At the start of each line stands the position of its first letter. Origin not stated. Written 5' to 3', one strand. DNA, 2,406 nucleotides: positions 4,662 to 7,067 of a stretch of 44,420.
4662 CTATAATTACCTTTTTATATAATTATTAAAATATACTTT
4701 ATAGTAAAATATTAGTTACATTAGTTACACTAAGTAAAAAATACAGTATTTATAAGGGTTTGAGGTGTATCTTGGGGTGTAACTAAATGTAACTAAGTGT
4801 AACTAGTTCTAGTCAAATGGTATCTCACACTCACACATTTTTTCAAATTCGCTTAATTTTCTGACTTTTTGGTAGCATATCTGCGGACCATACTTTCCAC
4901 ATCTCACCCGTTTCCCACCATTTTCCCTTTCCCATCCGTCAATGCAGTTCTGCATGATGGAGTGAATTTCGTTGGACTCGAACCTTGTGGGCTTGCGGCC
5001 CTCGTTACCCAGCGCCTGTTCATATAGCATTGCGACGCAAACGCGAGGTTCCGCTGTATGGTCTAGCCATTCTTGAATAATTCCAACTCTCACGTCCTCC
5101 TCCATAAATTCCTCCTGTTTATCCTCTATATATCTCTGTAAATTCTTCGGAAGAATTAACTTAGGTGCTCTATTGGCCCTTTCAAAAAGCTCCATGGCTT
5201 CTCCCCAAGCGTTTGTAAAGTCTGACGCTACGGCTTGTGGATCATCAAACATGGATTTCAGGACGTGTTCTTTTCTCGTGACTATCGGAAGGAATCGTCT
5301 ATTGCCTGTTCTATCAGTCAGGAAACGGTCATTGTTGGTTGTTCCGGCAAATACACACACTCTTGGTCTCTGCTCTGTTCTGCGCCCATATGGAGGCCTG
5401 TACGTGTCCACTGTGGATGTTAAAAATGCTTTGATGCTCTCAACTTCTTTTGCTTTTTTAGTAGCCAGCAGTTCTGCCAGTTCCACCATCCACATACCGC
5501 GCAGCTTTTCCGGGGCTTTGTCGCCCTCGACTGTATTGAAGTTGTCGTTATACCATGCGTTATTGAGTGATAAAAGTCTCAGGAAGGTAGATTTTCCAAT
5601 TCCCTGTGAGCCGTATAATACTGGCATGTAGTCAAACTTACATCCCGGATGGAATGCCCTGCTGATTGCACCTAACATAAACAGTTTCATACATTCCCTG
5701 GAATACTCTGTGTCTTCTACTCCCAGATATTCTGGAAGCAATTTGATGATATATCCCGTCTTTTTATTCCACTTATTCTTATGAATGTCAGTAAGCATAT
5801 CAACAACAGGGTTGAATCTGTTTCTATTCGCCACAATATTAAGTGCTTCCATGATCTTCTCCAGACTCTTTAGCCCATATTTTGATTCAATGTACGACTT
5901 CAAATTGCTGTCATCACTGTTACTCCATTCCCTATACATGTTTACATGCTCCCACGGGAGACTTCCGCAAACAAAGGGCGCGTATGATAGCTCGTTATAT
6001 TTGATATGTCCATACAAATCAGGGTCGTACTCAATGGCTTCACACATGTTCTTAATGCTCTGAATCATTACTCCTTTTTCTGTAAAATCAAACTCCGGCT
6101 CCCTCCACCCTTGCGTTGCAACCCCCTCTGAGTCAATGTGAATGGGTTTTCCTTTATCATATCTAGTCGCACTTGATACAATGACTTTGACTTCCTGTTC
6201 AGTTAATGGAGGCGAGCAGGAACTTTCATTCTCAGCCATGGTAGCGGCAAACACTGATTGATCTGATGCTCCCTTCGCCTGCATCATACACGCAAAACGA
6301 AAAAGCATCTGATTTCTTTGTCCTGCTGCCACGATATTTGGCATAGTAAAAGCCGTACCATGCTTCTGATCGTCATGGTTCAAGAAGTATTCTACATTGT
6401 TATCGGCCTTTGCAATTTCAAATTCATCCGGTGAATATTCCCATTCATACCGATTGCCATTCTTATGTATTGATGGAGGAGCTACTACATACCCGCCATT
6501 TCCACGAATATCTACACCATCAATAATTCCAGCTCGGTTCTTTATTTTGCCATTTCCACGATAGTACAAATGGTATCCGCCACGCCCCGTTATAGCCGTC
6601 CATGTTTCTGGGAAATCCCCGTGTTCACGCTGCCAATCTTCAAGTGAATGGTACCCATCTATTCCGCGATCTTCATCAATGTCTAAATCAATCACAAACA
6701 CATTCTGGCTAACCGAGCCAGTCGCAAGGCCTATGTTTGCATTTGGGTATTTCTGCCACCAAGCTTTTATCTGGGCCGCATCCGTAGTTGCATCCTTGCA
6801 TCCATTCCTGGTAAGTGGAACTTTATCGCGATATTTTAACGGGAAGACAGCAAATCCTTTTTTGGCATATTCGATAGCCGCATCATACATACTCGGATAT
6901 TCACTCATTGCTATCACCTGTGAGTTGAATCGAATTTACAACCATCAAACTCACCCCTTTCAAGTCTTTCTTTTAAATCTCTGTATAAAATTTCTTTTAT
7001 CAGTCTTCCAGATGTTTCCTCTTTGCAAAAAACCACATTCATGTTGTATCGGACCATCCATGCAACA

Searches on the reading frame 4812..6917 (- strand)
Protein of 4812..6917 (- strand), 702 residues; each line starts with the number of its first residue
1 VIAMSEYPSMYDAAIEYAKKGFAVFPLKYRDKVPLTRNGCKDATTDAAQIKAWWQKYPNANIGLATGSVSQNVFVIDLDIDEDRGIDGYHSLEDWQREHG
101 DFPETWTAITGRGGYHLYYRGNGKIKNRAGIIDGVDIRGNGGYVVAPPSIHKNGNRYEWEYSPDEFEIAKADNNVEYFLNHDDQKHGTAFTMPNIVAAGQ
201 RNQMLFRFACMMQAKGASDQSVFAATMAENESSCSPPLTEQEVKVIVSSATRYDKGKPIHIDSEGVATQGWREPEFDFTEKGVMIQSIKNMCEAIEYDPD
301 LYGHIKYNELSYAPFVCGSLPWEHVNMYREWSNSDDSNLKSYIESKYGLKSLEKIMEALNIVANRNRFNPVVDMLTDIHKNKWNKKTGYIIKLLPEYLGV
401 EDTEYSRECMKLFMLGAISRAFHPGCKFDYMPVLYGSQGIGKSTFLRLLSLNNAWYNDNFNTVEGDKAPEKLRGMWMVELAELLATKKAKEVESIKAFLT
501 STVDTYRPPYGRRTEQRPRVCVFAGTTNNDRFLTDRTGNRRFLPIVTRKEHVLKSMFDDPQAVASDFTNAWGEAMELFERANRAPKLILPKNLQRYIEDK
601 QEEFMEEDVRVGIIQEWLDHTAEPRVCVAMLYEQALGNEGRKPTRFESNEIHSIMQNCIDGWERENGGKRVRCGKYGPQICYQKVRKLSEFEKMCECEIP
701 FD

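Call 22: search_protein_families(library=phrogs, proteins=[window:4812-6917:-], max_evalue=0.00001)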
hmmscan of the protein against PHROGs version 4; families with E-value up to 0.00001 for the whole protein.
window:4812-6917:- (702 aa): 15 families
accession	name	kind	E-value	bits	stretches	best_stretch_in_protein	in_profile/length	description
phrog_1313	-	DNA, RNA and nucleotide metabolism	1.7e-118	398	1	214-689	74-559/568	DNA helicase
phrog_256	-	DNA, RNA and nucleotide metabolism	2e-113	381.5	1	265-686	361-796/798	DNA helicase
phrog_15962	-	DNA, RNA and nucleotide metabolism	8.3e-55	187.4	1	287-610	406-735/835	DNA primase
phrog_1156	-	DNA, RNA and nucleotide metabolism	1.5e-38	133.9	1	12-172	15-178/855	DNA primase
phrog_695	-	DNA, RNA and nucleotide metabolism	3.9e-35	122.8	1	6-253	4-267/704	DNA polymerase/primase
phrog_5852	-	DNA, RNA and nucleotide metabolism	2.9e-33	116.2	1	9-163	65-231/242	DNA polymerase/primase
phrog_36873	-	DNA, RNA and nucleotide metabolism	4e-31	108.6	1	353-551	475-667/1082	DNA helicase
phrog_2249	-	DNA, RNA and nucleotide metabolism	9.8e-31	108.2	1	364-670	470-767/802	DNA primase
phrog_16593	-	DNA, RNA and nucleotide metabolism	9e-29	101.4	1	346-561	477-692/823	DNA primase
phrog_5177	-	DNA, RNA and nucleotide metabolism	9.1e-23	81.1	1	8-176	18-187/876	DNA polymerase/primase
phrog_906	-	DNA, RNA and nucleotide metabolism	1.4e-17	64.8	1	34-160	79-229/872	DNA polymerase/primase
phrog_3022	-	DNA, RNA and nucleotide metabolism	8.4e-15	55.2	1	43-178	58-179/788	DNA primase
phrog_4630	-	DNA, RNA and nucleotide metabolism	1.7e-12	47.8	1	350-547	164-365/581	DNA primase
phrog_19930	-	DNA, RNA and nucleotide metabolism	3.7e-08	33.1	1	12-123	12-124/865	DNA polymerase/primase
phrog_10729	-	DNA, RNA and nucleotide metabolism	7.4e-08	32.1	1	12-160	16-161/722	DNA polymerase/primase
